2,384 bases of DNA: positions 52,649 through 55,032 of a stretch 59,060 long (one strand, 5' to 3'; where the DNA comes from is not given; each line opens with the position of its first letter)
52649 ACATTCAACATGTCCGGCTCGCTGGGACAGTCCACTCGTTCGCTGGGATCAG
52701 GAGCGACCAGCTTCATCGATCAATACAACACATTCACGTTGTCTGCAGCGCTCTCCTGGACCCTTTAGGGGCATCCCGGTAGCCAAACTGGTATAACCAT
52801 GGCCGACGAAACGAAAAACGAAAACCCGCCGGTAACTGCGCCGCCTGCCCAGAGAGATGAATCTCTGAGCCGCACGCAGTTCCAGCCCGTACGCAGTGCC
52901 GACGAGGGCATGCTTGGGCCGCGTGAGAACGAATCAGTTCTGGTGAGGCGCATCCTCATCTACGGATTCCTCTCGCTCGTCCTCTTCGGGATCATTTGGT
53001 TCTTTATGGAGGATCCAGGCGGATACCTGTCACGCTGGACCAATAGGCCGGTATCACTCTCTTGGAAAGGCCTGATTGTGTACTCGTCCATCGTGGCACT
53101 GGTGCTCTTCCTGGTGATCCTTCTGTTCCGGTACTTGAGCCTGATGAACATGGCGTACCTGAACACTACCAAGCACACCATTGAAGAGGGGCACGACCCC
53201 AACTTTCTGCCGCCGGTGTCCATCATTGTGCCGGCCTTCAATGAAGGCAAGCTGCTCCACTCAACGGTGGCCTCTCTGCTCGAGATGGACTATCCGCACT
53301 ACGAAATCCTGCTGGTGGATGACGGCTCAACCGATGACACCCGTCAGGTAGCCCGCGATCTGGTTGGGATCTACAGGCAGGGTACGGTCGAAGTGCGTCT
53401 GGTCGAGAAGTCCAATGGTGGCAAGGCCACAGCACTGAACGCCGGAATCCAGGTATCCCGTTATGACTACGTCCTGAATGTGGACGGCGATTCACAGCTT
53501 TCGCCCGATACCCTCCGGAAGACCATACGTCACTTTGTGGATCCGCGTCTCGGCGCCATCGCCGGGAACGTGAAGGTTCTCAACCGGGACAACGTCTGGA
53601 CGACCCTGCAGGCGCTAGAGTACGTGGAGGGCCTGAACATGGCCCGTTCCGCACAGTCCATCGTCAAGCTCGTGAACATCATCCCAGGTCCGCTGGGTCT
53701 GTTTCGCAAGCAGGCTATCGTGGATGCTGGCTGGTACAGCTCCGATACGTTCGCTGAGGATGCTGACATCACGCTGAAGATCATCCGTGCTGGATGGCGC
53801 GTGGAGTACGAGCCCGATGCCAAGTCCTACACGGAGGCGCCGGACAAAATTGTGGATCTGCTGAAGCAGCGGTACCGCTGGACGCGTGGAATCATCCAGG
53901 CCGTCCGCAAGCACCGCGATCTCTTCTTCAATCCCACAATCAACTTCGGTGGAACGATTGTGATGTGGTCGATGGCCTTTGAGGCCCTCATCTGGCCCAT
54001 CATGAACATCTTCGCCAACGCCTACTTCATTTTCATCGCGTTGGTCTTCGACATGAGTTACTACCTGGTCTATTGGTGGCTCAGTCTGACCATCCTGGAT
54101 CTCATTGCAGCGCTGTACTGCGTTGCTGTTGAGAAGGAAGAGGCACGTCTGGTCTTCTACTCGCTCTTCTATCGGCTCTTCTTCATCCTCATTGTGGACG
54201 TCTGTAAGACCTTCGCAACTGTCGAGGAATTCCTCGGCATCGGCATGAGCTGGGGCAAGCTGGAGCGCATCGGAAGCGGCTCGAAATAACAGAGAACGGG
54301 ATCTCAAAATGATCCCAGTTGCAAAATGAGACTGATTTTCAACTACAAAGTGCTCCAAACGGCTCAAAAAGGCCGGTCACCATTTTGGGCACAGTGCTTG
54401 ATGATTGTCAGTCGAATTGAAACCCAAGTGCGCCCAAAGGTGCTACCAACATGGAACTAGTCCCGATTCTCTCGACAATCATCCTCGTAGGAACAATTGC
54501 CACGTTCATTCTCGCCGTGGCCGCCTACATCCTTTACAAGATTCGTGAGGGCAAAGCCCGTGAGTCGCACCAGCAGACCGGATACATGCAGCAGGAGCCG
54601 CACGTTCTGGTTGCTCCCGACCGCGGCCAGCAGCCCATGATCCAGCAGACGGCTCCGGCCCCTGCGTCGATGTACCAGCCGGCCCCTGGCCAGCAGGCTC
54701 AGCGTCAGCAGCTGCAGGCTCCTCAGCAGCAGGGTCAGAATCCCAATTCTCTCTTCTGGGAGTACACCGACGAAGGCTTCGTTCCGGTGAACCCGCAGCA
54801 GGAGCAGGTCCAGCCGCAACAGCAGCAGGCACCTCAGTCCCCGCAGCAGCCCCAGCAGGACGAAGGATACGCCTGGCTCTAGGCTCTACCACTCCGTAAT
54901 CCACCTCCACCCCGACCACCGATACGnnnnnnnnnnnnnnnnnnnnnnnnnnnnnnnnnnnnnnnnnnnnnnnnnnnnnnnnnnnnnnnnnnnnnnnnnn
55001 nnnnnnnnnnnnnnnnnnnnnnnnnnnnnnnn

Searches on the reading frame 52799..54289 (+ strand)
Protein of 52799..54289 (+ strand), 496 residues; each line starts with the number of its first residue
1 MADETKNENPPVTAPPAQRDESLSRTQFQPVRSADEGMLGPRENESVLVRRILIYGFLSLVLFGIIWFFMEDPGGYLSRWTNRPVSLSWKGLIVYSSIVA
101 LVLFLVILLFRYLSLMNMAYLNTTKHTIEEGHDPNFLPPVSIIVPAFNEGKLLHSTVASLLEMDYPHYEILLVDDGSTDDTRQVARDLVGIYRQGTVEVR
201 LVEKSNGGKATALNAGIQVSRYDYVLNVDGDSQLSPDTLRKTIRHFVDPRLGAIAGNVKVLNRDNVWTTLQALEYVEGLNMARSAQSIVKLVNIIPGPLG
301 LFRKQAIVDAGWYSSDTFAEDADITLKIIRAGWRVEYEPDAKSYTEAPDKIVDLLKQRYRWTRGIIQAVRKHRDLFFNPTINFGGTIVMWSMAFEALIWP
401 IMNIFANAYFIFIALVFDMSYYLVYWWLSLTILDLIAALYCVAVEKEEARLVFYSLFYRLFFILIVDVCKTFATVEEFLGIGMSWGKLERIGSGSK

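Call 4: search_protein_families(library=pfam, proteins=[window:52799-54289:+], max_evalue=1)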
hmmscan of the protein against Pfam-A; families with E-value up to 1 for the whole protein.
window:52799-54289:+ (496 aa): 8 families
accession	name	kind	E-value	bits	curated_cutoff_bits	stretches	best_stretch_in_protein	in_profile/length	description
PF13641.12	Glyco_tranf_2_3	-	2e-33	116.8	27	1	138-364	1-230/230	Glycosyltransferase like family 2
PF00535.33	Glycos_transf_2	-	4.4e-32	111.8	23.3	1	141-306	1-163/168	Glycosyl transferase family 2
PF13632.12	Glyco_trans_2_3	-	4.6e-28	98.8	27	1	224-426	1-194/198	Glycosyl transferase family group 2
PF03142.21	Chitin_synth_2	-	6.7e-15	55.2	27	2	215-309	195-291/527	Chitin synthase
PF13506.12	Glyco_transf_21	-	8.4e-13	48.6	21.7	1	208-363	17-174/174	Glycosyl transferase family 21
PF10111.15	Glyco_tranf_2_2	-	1e-05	25.6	27.3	1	153-244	15-104/276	Glycosyltransferase like family 2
PF13704.12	Glyco_tranf_2_4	-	0.0035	18.2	27.5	1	148-238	2-88/98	Glycosyl transferase family 2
PF14979.11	TMEM52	-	0.19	12.1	26.4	1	95-167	11-78/132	Transmembrane 52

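Call 5: search_protein_families(library=ncbifam, proteins=[window:52799-54289:+], max_evalue=1)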
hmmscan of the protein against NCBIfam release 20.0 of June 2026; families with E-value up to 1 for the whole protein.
window:52799-54289:+ (496 aa): 35 families (the best 25 are shown)
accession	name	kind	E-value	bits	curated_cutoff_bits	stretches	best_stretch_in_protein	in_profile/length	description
TIGR03937.1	PgaC_IcaA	equivalog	5.1e-58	197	422.3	1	129-465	36-378/407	poly-beta-1,6-N-acetyl-D-glucosamine synthase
TIGR04242.1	nodulat_NodC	equivalog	4.5e-36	124.7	550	1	97-466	7-376/395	chitooligosaccharide synthase NodC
TIGR03111.1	glyc2_xrt_Gpos1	hypoth_equivalog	2.5e-31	108.9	363.95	1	114-466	25-392/439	TIGR03111 family XrtG-associated glycosyltransferase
TIGR03965.1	mycofact_glyco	equivalog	2.2e-26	92.8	280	1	132-375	69-310/467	mycofactocin biosynthesis glycosyltransferase MftF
TIGR03030.1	CelA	equivalog_domain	2.5e-20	72.1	699.1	1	115-421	110-435/714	UDP-forming cellulose synthase catalytic subunit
NF053846.1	glyco_with_XrtP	equivalog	6.8e-20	71.1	520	2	311-445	246-378/440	XrtP-associated glycosyltransferase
NF041875.1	EPS_EpsD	equivalog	1e-18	67.8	370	1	140-372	1-234/325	exopolysaccharide biosynthesis glycosyltransferase EpsD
NF007482.0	PRK10073.1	equivalog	4.7e-18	65.3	423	1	138-251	6-115/334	glycosyltransferase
TIGR03469.1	HpnB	hypoth_equivalog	6.6e-17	61.6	379.25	1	99-267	7-180/386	hopene-associated glycosyltransferase HpnB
NF047683.1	TeichurnBiosyTuaG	equivalog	6.9e-16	58.6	400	1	138-246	6-111/252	teichuronic acid biosynthesis protein TuaG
TIGR04283.1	glyco_like_mftF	equivalog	4e-15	56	182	1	140-331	1-172/221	TIGR04283 family arsenosugar biosynthesis glycosyltransferase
NF038299.1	EPS_HpsN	equivalog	4.9e-15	55.3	425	1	139-266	2-125/317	hormogonium polysaccharide biosynthesis glycosyltransferase HpsN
NF008558.0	PRK11498.1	equivalog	3.8e-14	51.6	992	1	105-375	244-511/872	UDP-forming cellulose synthase catalytic subunit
TIGR03472.1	HpnI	equivalog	3.9e-13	49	310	1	99-439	4-344/373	bacteriohopanetetrol glucosamine biosynthesis glycosyltransferase HpnI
NF041865.1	EpsU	equivalog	7.9e-13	48.2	700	1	139-405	40-304/394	exopolysaccharide biosynthesis GT2 family glycosyltransferase EpsU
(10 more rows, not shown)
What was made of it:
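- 52799..54289 (+): 496-aa membrane GT2 synthase, PgaC/IcaA-like, with the QRYRW processivity motif. NCBIfam PgaC_IcaA E=5e-58, below the equivalog cut-off (calls 4, 5).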

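Call 82: find_homologous_proteins(query=window:52799-54286:+, max_evalue=1e-30)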
Query window:52799-54286:+ (496 aa): 5229 proteins with E <= 1e-30 among 8000 candidates; the best 120 are listed.
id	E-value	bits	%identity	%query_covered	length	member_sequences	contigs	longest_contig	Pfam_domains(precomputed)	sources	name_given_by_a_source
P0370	0.0e+0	1087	96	100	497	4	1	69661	PF13632.13,PF10111.15,PF13506.14,PF13641.13,PF03142.22,PF01644.24,PF00535.33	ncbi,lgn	-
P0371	0.0e+0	1072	94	100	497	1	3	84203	PF13632.13,PF10111.15,PF13506.14,PF13641.13,PF03142.22,PF01644.24,PF00535.33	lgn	-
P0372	0.0e+0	1043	92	100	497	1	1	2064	PF13632.13,PF10111.15,PF13506.14,PF13641.13,PF03142.22,PF01644.24,PF00535.33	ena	-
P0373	0.0e+0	1029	92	100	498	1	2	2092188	PF13632.13,PF10111.15,PF13506.14,PF13641.13,PF03142.22,PF01644.24,PF00535.33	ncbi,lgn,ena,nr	ncbi:MAG: glycosyltransferase [Rhodothermales bacterium]|nr:glycosyltransferase [Rhodothermales bact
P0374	6.1e-298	1006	89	100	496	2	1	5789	PF13632.13,PF10111.15,PF13506.14,PF13641.13,PF03142.22,PF01644.24,PF00535.33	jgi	jgi:poly-beta-1,6-N-acetyl-D-glucosamine synthase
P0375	3.3e-290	981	87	100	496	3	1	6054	PF13632.13,PF10111.15,PF13506.14,PF13641.13,PF03142.22,PF01644.24,PF00535.33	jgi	-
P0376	1.3e-282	956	87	96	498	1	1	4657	PF13632.13,PF10111.15,PF13506.14,PF13641.13,PF03142.22,PF01644.24,PF00535.33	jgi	jgi:cellulose synthase/poly-beta-1,6-N-acetylglucosamine synthase-like glycosyltransferase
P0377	3.2e-276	935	97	86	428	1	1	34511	PF13632.13,PF10111.15,PF13506.14,PF13641.13,PF03142.22,PF01644.24,PF00535.33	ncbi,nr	ncbi:MAG: glycosyltransferase [Rhodothermales bacterium]|nr:glycosyltransferase [Rhodothermales bact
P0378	7.0e-274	927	82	100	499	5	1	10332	PF13632.13,PF13506.14,PF13641.13,PF03142.22,PF01644.24,PF00535.33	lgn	-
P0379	1.7e-271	919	84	98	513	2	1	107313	PF13632.13,PF13506.14,PF13641.13,PF03142.22,PF01644.24,PF00535.33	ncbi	-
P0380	6.0e-270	914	85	96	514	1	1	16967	PF13632.13,PF13506.14,PF13641.13,PF03142.22,PF01644.24,PF00535.33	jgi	jgi:poly-beta-1,6-N-acetyl-D-glucosamine synthase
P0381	1.6e-267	906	88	91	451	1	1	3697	PF13632.13,PF10111.15,PF13506.14,PF13641.13,PF03142.22,PF01644.24,PF00535.33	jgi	-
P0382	1.0e-264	897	83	96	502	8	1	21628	PF13632.13,PF10111.15,PF13506.14,PF13641.13,PF03142.22,PF01644.24,PF00535.33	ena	-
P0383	1.9e-263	892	79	100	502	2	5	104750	PF13632.13,PF13506.14,PF13641.13,PF03142.22,PF01644.24,PF00535.33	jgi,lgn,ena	-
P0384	2.9e-263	892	81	96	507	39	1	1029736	PF13632.13,PF10111.15,PF13506.14,PF13641.13,PF03142.22,PF01644.24,PF00535.33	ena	-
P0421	7.3e-221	752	70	97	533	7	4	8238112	PF13632.13,PF13506.14,PF13641.13,PF03142.22,PF01644.24,PF00535.33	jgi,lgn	-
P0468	2.2e-171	589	63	83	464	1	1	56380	PF13632.13,PF10111.15,PF13506.14,PF13641.13,PF03142.22,PF01644.24,PF00535.33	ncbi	ncbi:MAG: glycosyltransferase [Acidobacteriota bacterium]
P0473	8.6e-171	587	60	85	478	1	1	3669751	PF13632.13,PF13506.14,PF13641.13,PF03142.22,PF01644.24,PF00535.33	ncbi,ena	-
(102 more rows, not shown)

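Call 83: find_encoding_contigs(protein=P0468, flank=8000, max_places=1)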
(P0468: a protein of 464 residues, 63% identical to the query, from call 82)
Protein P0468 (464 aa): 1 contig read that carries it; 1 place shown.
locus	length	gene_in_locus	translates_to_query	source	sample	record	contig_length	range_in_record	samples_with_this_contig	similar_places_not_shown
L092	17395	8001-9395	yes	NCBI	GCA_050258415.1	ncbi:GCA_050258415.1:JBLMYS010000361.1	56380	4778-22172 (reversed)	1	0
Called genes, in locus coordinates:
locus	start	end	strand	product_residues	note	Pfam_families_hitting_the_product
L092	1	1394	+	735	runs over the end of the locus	PF04879:Molybdop_Fe4S4, PF00384:Molybdopterin, PF01568:Molydop_binding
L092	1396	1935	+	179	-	PF12797:Fer4_2 (faint), PF12837:Fer4_6 (faint), PF12838:Fer4_7, PF13187:Fer4_9 (weak), PF13237:Fer4_10 (weak), PF13247:Fer4_11, PF13187:Fer4_9 (weak), PF00037:Fer4 (weak), +2 more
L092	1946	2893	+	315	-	PF03916:NrfD, PF14589:NrfD_2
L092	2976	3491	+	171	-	PF04143:Sulf_transp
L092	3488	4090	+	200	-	PF04143:Sulf_transp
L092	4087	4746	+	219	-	PF00581:Rhodanese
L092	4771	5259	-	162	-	PF03473:MOSC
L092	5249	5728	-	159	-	PF01967:MoaC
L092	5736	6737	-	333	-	PF04055:Radical_SAM, PF06463:Mob_synth_C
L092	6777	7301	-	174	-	PF02417:Chromate_transp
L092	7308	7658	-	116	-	PF02627:CMD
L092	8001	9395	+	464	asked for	PF13506:Glyco_transf_21, PF00535:Glycos_transf_2, PF10111:Glyco_tranf_2_2 (weak), PF13641:Glyco_tranf_2_3, PF01644:Chitin_synth_1 (faint), PF03142:Chitin_synth_2 (weak), PF13632:Glyco_trans_2_3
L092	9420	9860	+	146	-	-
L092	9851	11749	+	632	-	-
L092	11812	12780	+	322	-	PF00041:fn3 (faint)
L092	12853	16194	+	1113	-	PF00989:PAS (weak), PF13188:PAS_8 (weak), PF13426:PAS_9, PF08447:PAS_3 (weak), PF00989:PAS, PF13426:PAS_9, PF00512:HisKA, PF00072:Response_reg, +2 more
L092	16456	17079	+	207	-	PF01726:LexA_DNA_bind, PF00717:Peptidase_S24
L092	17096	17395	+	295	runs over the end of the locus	PF01904:DUF72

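Call 84: find_encoding_contigs(protein=P0473, flank=8000, max_places=1)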
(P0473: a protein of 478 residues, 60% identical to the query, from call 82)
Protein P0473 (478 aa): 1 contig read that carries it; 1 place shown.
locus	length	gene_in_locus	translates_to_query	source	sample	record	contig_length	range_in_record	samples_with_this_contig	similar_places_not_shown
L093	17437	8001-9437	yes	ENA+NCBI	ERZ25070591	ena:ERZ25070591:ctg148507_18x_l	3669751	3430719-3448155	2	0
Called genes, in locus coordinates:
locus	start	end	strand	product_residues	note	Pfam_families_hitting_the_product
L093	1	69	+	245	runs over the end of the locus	-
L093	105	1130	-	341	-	PF00106:adh_short, PF08659:KR, PF13561:adh_short_C2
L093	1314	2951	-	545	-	PF00171:Aldedh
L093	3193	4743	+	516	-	PF00154:RecA_N (faint), PF06745:ATPase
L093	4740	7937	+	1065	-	PF07719:TPR_2 (faint), PF13428:TPR_14 (faint), PF13431:TPR_17 (faint), PF14561:TPR_20 (faint), PF23914:TPR_CcmH_CycH (faint), PF00515:TPR_1 (faint), PF13432:TPR_16, PF14559:TPR_19 (weak), +3 more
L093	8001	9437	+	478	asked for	PF13506:Glyco_transf_21, PF00535:Glycos_transf_2, PF13641:Glyco_tranf_2_3, PF01644:Chitin_synth_1 (faint), PF03142:Chitin_synth_2, PF13632:Glyco_trans_2_3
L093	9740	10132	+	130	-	-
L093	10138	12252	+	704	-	-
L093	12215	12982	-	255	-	PF02585:PIG-L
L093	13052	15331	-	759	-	PF00629:MAM (weak), PF18962:Por_Secre_tail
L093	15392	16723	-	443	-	PF00999:Na_H_Exchanger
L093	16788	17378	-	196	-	PF18306:LDcluster4, PF03641:Lysine_decarbox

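Call 85: find_encoding_contigs(protein=P0421, flank=8000, max_places=1)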
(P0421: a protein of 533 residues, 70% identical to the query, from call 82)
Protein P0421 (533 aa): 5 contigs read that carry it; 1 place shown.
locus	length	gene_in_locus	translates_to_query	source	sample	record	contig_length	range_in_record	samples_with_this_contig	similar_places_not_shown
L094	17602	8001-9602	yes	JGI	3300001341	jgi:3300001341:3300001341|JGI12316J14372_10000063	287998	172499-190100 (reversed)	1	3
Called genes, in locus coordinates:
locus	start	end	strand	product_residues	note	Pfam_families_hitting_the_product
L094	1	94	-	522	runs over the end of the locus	PF00117:GATase, PF07722:Peptidase_C26 (weak), PF02540:NAD_synthase, PF00958:GMP_synt_C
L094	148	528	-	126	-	PF01597:GCV_H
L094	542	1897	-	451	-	PF00289:Biotin_carb_N, PF02222:ATP-grasp (weak), PF02786:CPSase_L_D2, PF07478:Dala_Dala_lig_C, PF02785:Biotin_carb_C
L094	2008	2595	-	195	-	PF00364:Biotin_lipoyl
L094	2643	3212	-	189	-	PF08207:EFP_N, PF01132:EFP, PF09285:Elong-fact-P_C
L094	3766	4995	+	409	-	PF06745:ATPase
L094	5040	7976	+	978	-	PF07719:TPR_2 (faint), PF13424:TPR_12 (faint), PF13428:TPR_14 (faint), PF13431:TPR_17 (faint), PF13432:TPR_16 (faint), PF14561:TPR_20 (faint), PF14559:TPR_19 (weak)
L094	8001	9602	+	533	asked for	PF13506:Glyco_transf_21, PF00535:Glycos_transf_2, PF13641:Glyco_tranf_2_3, PF01644:Chitin_synth_1 (weak), PF03142:Chitin_synth_2, PF13632:Glyco_trans_2_3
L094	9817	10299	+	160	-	-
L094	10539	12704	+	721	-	-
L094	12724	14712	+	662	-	PF01522:Polysacc_deac_1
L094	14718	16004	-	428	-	PF00144:Beta-lactamase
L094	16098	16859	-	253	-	PF02585:PIG-L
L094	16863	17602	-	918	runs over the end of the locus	PF00133:tRNA-synt_1, PF09334:tRNA-synt_1g, PF13603:tRNA-synt_1_2, PF08264:Anticodon_1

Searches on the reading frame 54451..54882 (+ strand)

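Call 4: search_protein_families(library=pfam, proteins=[window:54451-54882:+], max_evalue=1)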
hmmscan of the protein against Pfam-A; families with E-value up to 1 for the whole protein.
window:54451-54882:+ (143 aa): 1 family
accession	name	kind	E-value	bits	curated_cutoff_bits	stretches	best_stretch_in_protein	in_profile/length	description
PF06682.17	SARAF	-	0.034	14.3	30.8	1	16-106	164-257/333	SOCE-associated regulatory factor of calcium homoeostasis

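Call 5: search_protein_families(library=ncbifam, proteins=[window:54451-54882:+], max_evalue=1)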
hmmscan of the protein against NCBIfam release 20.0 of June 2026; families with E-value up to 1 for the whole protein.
window:54451-54882:+ (143 aa): 1 family
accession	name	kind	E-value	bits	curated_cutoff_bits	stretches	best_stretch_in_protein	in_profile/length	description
NF038389.1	ArsS_fam_HK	equivalog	0.15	11.5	250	1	6-128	3-126/403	ArsS family sensor histidine kinase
